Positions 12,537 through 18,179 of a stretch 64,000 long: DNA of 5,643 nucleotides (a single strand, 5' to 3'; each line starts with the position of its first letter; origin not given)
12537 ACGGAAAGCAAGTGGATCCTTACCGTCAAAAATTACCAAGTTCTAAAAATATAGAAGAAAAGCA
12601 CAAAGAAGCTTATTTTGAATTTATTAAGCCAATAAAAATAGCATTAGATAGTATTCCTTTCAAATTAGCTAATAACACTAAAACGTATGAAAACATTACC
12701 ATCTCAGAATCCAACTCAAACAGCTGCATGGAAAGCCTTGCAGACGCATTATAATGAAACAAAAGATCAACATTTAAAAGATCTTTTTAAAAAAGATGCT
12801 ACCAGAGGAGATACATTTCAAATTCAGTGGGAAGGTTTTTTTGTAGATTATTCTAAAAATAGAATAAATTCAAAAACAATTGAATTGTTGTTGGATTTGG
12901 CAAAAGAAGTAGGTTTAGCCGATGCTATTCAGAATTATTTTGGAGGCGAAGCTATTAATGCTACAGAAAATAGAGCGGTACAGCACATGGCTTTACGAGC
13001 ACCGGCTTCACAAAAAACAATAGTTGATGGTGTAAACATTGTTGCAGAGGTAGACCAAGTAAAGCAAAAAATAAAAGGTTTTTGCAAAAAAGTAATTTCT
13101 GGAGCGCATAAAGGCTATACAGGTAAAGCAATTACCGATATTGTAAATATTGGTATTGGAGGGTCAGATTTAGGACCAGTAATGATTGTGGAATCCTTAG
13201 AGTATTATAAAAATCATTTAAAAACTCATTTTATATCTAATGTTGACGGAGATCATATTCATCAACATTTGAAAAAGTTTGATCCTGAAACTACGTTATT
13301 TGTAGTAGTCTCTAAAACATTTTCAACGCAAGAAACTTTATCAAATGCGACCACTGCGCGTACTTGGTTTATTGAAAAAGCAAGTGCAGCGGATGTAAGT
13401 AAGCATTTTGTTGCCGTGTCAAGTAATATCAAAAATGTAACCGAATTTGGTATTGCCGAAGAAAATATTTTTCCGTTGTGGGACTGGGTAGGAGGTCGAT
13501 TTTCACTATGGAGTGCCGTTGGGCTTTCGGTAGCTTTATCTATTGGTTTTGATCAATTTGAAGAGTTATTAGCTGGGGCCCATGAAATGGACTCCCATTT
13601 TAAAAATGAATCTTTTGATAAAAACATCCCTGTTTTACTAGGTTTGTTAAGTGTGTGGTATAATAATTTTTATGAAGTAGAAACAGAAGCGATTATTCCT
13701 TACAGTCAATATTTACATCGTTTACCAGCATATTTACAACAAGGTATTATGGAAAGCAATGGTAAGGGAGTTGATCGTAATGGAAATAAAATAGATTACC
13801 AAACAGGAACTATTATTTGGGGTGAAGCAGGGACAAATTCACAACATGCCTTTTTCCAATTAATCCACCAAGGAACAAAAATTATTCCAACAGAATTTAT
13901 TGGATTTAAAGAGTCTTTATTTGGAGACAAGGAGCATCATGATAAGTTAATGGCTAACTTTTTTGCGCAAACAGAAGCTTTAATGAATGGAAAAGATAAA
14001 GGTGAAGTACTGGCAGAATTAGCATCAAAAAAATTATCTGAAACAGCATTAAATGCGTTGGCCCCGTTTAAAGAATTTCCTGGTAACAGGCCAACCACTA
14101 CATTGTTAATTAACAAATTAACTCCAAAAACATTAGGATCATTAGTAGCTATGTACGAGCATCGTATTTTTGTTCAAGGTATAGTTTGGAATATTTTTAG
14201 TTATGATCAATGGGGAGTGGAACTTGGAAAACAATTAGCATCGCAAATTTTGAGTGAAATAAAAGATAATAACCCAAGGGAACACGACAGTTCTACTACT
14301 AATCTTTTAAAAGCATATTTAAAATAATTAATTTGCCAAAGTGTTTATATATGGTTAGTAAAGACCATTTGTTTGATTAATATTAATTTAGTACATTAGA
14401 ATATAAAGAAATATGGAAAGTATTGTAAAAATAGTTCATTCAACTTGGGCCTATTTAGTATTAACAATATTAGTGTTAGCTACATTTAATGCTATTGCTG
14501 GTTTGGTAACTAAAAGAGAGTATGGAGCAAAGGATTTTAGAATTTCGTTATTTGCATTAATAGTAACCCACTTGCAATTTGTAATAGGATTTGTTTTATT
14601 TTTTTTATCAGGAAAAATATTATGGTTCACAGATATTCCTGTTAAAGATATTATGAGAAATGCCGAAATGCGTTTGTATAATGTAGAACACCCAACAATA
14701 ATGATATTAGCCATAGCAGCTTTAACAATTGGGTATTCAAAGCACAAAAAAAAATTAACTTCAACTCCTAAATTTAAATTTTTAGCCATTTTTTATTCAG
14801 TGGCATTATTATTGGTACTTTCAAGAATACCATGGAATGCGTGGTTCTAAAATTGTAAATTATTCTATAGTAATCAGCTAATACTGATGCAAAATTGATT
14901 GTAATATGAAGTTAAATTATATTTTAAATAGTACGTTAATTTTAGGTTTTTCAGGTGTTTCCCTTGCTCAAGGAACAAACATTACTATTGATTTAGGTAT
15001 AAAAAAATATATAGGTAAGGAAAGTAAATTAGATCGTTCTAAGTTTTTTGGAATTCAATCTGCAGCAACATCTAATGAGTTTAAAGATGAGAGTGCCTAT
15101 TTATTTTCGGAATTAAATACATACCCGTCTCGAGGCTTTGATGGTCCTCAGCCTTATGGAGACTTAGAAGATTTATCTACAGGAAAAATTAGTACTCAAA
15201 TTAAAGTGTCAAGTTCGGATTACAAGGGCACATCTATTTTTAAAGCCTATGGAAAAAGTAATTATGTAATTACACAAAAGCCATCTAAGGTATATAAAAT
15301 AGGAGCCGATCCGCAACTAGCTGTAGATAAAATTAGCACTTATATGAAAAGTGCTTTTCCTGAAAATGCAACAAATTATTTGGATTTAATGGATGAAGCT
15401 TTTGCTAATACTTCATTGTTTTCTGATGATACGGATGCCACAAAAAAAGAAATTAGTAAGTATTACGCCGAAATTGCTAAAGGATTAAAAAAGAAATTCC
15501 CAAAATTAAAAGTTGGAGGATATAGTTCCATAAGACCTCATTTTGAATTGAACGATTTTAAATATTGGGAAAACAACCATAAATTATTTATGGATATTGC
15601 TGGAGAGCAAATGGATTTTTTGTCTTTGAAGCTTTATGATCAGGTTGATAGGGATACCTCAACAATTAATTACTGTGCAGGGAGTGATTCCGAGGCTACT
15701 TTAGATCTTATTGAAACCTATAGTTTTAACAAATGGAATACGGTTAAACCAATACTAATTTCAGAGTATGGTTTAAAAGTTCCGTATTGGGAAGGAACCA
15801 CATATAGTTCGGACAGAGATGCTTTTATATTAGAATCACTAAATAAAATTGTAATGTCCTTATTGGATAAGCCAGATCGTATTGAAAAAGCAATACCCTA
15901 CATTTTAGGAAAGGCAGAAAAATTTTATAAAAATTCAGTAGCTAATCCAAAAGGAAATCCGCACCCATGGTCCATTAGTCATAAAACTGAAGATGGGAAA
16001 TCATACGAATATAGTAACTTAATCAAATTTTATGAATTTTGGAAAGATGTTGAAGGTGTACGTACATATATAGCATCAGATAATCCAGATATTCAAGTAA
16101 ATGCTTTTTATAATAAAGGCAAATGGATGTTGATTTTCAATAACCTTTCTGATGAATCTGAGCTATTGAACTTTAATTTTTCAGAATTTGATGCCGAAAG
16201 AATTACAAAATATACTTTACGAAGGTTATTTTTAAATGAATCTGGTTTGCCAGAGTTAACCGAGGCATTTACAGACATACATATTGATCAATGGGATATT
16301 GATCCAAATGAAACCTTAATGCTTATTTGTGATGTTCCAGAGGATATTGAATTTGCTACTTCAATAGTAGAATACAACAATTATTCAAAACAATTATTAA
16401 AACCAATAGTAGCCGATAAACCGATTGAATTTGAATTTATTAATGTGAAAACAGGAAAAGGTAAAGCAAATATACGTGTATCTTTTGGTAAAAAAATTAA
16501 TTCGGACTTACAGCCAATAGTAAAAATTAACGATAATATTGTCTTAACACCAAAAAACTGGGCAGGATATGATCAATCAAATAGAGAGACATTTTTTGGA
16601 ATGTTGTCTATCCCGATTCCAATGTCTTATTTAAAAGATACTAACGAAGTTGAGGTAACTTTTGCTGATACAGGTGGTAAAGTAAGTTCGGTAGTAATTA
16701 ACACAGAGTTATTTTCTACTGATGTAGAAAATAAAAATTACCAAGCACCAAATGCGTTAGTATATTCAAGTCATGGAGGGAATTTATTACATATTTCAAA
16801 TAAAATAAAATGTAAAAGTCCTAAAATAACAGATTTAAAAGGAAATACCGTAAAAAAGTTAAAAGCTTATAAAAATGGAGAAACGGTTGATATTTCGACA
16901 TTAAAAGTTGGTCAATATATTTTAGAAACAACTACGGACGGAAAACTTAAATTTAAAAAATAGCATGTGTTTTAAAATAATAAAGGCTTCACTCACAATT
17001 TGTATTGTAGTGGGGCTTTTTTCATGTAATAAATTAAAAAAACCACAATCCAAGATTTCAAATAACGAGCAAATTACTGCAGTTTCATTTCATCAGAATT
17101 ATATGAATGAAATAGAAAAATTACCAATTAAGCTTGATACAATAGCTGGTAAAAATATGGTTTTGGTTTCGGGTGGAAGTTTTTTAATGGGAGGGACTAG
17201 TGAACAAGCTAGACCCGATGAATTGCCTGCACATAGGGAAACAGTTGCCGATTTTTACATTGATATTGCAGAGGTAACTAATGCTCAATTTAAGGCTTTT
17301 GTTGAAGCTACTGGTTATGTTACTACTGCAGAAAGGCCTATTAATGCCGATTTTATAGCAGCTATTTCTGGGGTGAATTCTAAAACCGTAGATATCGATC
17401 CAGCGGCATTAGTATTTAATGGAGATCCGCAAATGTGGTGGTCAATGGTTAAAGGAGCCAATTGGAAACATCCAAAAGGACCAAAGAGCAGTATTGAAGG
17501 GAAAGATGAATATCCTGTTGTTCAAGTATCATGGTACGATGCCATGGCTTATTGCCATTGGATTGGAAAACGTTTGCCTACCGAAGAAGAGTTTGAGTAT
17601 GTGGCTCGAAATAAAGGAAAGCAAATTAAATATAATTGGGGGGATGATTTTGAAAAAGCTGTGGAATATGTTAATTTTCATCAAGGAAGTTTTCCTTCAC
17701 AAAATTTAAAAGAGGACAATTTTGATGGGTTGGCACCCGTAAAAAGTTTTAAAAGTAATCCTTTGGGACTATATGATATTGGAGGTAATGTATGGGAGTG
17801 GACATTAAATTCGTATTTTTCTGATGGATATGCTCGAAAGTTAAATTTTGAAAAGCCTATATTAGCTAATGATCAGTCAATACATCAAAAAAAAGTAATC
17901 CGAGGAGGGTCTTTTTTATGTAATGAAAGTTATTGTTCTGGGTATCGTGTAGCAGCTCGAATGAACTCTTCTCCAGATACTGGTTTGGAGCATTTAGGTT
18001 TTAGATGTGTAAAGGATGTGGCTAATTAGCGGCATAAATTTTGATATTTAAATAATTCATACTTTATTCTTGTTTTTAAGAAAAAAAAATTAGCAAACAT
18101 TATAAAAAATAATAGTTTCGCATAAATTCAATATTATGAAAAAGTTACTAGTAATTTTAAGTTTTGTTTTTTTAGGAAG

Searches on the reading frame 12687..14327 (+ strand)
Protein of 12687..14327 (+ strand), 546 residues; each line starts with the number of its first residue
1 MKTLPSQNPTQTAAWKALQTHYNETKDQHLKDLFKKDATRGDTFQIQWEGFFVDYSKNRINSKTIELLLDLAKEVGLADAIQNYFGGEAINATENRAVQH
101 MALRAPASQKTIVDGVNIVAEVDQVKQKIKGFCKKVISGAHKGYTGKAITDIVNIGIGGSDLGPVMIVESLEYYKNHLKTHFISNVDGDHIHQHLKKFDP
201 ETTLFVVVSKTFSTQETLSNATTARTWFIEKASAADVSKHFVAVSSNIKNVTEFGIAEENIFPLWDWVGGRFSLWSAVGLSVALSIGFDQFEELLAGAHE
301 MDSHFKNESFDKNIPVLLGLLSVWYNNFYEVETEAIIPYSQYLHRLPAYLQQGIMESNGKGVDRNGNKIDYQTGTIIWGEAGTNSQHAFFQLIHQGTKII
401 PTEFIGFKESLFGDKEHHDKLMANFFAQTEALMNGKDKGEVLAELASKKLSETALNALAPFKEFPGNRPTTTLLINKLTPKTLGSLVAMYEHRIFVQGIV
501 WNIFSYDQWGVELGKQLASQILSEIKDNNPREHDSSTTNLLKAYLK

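Call 22: search_protein_families(library=pfam, proteins=[window:12687-14327:+], max_evalue=0.00001)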
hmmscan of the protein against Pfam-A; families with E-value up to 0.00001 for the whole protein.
window:12687-14327:+ (546 aa): 1 family
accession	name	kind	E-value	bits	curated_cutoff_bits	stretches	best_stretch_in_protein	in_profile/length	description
PF00342.24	PGI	-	1.5e-218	726.7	22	1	54-541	1-486/486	Phosphoglucose isomerase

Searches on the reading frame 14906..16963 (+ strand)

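Call 22: search_protein_families(library=pfam, proteins=[window:14906-16963:+], max_evalue=0.00001)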
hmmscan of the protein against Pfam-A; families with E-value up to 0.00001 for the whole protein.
window:14906-16963:+ (685 aa): 2 families
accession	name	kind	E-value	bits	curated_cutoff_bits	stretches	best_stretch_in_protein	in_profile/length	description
PF18040.7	BPA_C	-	6.4e-28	97.1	26.2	1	508-599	1-93/95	beta porphyranase A C-terminal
PF18206.8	Porphyrn_cat_1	-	7.5e-18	65.5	27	1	395-499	1-105/105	Porphyranase beta-sandwich domain 1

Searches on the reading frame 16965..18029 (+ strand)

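Call 22: search_protein_families(library=pfam, proteins=[window:16965-18029:+], max_evalue=0.00001)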
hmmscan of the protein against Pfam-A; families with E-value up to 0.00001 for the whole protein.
window:16965-18029:+ (354 aa): 1 family
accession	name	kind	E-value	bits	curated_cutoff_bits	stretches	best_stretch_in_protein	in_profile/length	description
PF03781.23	FGE-sulfatase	-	9.4e-76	255.3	23.3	1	63-350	3-255/255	Sulfatase-modifying factor enzyme 1-like domain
